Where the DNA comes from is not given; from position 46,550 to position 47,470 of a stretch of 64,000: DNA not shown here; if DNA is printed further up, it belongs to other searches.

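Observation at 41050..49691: Multihaem cytochrome / outer-membrane barrel gene cluster with co-located CcsBA maturase and FNR-type regulator: candidate undescribed envelope-spanning electron-transfer system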

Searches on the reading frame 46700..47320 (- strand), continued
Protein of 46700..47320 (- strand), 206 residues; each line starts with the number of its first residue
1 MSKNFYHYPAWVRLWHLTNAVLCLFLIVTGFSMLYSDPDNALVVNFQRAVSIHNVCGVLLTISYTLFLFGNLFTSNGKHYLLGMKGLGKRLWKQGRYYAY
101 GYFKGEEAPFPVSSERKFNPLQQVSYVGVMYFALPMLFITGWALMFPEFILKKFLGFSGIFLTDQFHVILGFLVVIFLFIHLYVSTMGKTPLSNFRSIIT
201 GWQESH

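Call 46: search_protein_families(library=pfam, proteins=[L089:2324-2695:+, L079:5194-5574:+, L087:5062-5466:+], max_evalue=1)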
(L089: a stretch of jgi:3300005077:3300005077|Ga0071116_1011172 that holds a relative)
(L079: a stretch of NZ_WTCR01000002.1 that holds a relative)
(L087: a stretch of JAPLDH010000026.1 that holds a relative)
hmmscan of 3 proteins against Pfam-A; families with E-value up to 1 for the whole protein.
L089:2324-2695:+ (123 aa): 2 families
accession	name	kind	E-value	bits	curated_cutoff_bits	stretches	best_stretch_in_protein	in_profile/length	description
PF13442.11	Cytochrome_CBB3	-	0.022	15.5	27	1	49-94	10-41/68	Cytochrome C oxidase, cbb3-type, subunit III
PF14376.11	Haem_bd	-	0.2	12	27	0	41-58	31-47/133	Haem-binding domain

L079:5194-5574:+ (127 aa): 1 family
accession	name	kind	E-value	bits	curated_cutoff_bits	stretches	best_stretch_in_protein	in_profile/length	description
PF13442.11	Cytochrome_CBB3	-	0.0048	17.6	27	1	53-76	9-32/68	Cytochrome C oxidase, cbb3-type, subunit III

L087:5062-5466:+ (135 aa): 0 families

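Call 67: search_protein_families(library=pfam, proteins=[L051:830-1804:+, L051:1851-2219:+, L051:2423-3331:+, L051:3454-4017:+, L051:4041-4481:+, L073:16065-16568:-, L073:8642-9583:+, L073:9587-10906:+, L073:10935-11804:+], max_evalue=0.1)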
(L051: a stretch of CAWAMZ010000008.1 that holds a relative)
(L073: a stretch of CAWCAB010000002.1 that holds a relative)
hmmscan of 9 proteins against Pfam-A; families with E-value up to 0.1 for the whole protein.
L051:830-1804:+ (324 aa): 3 families
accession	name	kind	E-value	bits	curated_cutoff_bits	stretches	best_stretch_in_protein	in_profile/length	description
PF07635.16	PSCyt1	-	2.1e-18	67.1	22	3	158-207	3-58/59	Planctomycete cytochrome C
PF13442.11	Cytochrome_CBB3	-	3e-05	24.7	27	0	43-113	9-68/68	Cytochrome C oxidase, cbb3-type, subunit III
PF22297.1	PccH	-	0.015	15.8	24.4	0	243-265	1-23/133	PccH Cytochrome c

L051:1851-2219:+ (122 aa): 4 families
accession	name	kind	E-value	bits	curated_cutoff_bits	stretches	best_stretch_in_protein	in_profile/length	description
PF22297.1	PccH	-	0.036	14.6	24.4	1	41-64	1-24/133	PccH Cytochrome c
PF07635.16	PSCyt1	-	0.037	15.1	22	1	54-99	1-57/59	Planctomycete cytochrome C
PF14376.11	Haem_bd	-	0.045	14.2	27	1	31-61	18-49/133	Haem-binding domain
PF13442.11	Cytochrome_CBB3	-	0.056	14.2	27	1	48-111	8-64/68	Cytochrome C oxidase, cbb3-type, subunit III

L051:2423-3331:+ (302 aa): 1 family
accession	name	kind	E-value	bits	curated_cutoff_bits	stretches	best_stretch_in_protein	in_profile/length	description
PF19089.6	DUF5777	-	1.7e-95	319.4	23.1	1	50-299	1-247/247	Membrane bound beta barrel domain (DUF5777)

L051:3454-4017:+ (187 aa): 3 families
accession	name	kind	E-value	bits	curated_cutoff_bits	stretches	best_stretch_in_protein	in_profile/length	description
PF04264.18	YceI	-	9e-18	65.5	23.7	1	37-180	15-148/150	YceI-like domain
PF00400.38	WD40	-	0.0051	17.8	27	0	94-124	4-34/39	WD domain, G-beta repeat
PF24814.1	WD40_Prp19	-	0.052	13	320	0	102-143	221-262/281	Prp19 WD40 domain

L051:4041-4481:+ (146 aa): 7 families
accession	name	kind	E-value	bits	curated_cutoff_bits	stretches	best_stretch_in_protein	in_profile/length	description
PF12869.13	tRNA_anti-like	-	4.3e-24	85.2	23.5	1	4-141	5-146/146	tRNA_anti-like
PF01336.31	tRNA_anti-codon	-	0.0013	19.1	27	1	68-124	1-56/75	OB-fold nucleic acid binding domain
PF04057.18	Rep-A_N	-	0.007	16.8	26.7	1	65-121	18-76/101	Replication factor-A protein 1, N-terminal domain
PF13742.12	tRNA_anti_2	-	0.02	15.6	27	1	62-128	16-81/95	OB-fold nucleic acid binding domain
PF15072.12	HROB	-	0.024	15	30.8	1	66-121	2-56/85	Homologous recombination OB-fold protein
PF14402.11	7TM_transglut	-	0.072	13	25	0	6-29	218-241/248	7 transmembrane helices usually fused to an inactive transglutaminase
PF12402.13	nlz1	-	0.078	13.8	27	0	17-25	9-17/58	NocA-like zinc-finger protein 1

L073:16065-16568:- (167 aa): 3 families
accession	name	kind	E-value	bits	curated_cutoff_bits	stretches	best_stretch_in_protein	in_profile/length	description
PF13442.11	Cytochrome_CBB3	-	0.00023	21.9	27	1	87-160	8-68/68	Cytochrome C oxidase, cbb3-type, subunit III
PF07635.16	PSCyt1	-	0.0054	17.8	22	1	93-143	1-57/59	Planctomycete cytochrome C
PF22297.1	PccH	-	0.053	14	24.4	1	81-103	2-24/133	PccH Cytochrome c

L073:8642-9583:+ (313 aa): 15 families
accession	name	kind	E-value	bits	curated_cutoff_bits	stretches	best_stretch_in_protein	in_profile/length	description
PF13247.11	Fer4_11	-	1.1e-19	70.9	26.2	2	126-186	4-66/100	4Fe-4S dicluster domain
PF12838.12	Fer4_7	-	9.9e-14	52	27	3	163-234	1-52/52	4Fe-4S dicluster domain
PF13237.11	Fer4_10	-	1.6e-10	41.2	25.5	2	157-231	2-53/53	4Fe-4S dicluster domain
PF13187.11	Fer4_9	-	4.1e-10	40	27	3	163-235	1-52/52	4Fe-4S dicluster domain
PF12837.12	Fer4_6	-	1.4e-09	37.9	25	1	156-178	1-23/24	4Fe-4S binding domain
PF00037.32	Fer4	-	1.5e-08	34.6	21.1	1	158-178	2-22/24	4Fe-4S binding domain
PF12797.12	Fer4_2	-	1.3e-07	31.5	24.5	2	156-176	2-22/22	4Fe-4S binding domain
PF13183.11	Fer4_8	-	1.7e-06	28.9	27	1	162-234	3-68/68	4Fe-4S dicluster domain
PF12800.12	Fer4_4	-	0.00015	22.3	24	1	162-176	2-16/17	4Fe-4S binding domain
PF14697.11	Fer4_21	-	0.00018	22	35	2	131-176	7-53/59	4Fe-4S dicluster domain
PF13534.11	Fer4_17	-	0.00065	20.6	22.2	1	163-215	1-50/61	4Fe-4S dicluster domain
PF25160.1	LdpA_Fe-S-bd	-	0.004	17.4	27.6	1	134-177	4-41/49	LdpA Fe-S cluster-binding domain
PF13484.11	Fer4_16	-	0.055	14.7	30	0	161-176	50-65/66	4Fe-4S double cluster binding domain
PF12798.12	Fer4_3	-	0.063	14.6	27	0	132-148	1-15/15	4Fe-4S binding domain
PF13459.11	Fer4_15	-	0.088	14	22.4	1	157-175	1-19/66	4Fe-4S single cluster domain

L073:9587-10906:+ (439 aa): 2 families
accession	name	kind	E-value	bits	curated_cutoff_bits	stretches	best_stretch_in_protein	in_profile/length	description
PF03916.19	NrfD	-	5.8e-30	105.4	25.8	1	54-374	2-307/313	Polysulphide reductase, NrfD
PF06612.16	DUF1146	-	0.001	19.4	25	1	257-296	4-42/48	Protein of unknown function (DUF1146)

L073:10935-11804:+ (289 aa): 1 family
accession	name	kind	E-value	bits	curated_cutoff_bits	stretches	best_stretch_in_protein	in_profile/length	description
PF10829.13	DUF2554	-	0.039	14.8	25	1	6-35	3-33/76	Protein of unknown function (DUF2554)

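Call 84: find_related_loci(query=A6, collection=metagenome_contigs, flank=5000)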
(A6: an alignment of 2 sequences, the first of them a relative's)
Query A6 (302 aa) in metagenome_contigs; peptide patterns used: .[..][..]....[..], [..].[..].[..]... (x = any residue, [..] = any of these).
352 stretches matched a pattern; 43 encode a relative of the query (tblastn E <= 1e-3); 43 distinct loci.
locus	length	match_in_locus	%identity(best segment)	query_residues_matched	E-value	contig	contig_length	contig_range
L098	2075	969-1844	64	1-302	2e-135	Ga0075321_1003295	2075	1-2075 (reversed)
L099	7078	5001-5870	64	7-302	1e-126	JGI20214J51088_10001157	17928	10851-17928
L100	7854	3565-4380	65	29-302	2e-122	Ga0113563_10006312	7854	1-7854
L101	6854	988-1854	61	10-302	2e-121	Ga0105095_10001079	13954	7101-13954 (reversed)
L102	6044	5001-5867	61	10-302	4e-121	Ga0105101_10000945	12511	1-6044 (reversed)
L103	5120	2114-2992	62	5-300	1e-121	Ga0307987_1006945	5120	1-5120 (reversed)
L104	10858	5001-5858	52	12-300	3e-94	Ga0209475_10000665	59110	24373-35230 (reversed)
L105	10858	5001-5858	52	12-300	3e-94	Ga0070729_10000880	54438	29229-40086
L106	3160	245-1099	51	12-302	2e-95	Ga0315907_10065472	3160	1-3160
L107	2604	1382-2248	54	6-300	5e-97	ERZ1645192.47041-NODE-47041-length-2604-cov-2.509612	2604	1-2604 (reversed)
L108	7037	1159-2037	51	4-300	5e-92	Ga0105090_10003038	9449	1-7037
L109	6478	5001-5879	51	4-300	5e-92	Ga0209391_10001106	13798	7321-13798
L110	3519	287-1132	49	20-302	2e-92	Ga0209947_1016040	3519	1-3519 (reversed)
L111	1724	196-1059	49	10-302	2e-96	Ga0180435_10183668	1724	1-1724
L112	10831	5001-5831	53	26-302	2e-90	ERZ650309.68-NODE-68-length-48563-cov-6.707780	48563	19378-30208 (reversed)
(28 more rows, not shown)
